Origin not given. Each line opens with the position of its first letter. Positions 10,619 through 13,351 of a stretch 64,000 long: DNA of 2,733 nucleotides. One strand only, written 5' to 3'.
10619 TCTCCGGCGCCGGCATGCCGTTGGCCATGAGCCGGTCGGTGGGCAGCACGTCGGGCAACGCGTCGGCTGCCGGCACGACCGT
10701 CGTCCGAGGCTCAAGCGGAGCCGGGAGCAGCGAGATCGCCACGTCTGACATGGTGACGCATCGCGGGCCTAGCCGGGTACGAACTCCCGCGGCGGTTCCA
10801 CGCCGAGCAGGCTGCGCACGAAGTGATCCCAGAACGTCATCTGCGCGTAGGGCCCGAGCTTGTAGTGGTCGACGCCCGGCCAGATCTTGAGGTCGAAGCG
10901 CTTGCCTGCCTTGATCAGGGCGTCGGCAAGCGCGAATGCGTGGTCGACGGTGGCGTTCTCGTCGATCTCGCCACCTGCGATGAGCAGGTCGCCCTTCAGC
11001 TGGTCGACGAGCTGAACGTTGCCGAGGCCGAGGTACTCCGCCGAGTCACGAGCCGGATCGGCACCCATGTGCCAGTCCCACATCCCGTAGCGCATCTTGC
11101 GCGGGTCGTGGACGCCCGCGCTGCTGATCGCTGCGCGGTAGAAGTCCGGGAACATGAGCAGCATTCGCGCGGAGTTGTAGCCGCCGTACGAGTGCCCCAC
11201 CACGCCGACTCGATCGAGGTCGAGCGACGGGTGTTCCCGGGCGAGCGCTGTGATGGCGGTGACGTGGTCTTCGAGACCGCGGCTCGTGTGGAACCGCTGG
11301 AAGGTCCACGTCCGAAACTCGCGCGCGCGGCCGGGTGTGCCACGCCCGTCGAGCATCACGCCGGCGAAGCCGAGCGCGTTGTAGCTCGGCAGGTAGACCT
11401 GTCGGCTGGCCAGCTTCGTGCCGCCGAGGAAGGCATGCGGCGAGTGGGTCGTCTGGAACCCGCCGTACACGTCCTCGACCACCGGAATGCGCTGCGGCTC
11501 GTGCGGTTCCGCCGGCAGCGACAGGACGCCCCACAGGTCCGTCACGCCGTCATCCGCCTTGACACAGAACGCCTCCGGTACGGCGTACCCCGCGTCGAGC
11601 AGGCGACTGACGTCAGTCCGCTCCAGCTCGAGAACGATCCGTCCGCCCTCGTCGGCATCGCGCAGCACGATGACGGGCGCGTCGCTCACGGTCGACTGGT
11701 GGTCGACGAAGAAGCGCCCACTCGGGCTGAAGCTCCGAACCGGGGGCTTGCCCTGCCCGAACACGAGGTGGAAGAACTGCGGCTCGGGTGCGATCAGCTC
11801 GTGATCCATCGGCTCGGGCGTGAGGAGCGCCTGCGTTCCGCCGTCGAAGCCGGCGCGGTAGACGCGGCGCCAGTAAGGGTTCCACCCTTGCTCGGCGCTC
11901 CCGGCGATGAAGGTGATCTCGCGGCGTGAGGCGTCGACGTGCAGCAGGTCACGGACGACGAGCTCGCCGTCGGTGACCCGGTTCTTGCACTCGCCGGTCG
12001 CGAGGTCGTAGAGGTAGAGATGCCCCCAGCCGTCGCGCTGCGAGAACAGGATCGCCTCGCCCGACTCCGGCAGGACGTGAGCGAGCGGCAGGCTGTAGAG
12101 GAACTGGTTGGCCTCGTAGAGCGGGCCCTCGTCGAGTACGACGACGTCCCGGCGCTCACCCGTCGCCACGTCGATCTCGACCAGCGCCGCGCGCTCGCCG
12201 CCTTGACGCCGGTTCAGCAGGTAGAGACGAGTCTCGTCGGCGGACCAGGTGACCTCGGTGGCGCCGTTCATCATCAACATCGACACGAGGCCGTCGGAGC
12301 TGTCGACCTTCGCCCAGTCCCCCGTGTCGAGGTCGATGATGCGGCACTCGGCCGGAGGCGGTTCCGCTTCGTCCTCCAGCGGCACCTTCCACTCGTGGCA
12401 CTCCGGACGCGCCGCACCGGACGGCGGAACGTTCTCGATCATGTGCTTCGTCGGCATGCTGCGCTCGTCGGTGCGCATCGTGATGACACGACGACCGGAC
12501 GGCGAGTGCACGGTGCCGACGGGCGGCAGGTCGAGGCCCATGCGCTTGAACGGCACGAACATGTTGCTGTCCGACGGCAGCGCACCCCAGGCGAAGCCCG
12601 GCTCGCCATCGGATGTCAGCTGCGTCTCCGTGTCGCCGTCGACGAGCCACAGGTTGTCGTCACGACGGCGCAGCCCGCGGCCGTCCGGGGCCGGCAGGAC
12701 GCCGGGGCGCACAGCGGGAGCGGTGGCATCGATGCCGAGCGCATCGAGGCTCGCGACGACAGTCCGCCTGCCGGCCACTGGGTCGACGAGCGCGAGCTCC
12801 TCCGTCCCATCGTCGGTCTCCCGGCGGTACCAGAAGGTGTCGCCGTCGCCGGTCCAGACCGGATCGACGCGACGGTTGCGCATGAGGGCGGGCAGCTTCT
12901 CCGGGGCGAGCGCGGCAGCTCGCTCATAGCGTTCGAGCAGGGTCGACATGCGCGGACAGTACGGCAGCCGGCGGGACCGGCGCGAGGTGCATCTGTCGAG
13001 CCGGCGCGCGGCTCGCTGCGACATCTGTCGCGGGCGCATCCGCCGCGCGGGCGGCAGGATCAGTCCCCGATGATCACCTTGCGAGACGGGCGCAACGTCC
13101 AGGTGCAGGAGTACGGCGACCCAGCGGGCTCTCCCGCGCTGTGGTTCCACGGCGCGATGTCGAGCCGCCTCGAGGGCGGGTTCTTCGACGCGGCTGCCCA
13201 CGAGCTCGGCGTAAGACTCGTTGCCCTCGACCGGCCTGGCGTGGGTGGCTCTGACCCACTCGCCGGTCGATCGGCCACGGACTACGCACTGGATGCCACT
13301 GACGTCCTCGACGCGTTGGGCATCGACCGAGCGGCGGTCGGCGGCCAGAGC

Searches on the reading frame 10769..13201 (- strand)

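Call 56: search_protein_families(library=pfam, proteins=[window:10769-13201:-], max_evalue=0.0001)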
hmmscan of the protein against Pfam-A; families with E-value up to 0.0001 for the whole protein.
window:10769-13201:- (810 aa): 2 families
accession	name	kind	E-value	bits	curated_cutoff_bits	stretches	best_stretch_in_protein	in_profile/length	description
PF00326.27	Peptidase_S9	-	3.7e-29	102.2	22.6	1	608-782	11-190/213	Prolyl oligopeptidase family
PF00930.27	DPPIV_N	-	1.3e-23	83.8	22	1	180-471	61-331/354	Dipeptidyl peptidase IV (DPP IV) N-terminal region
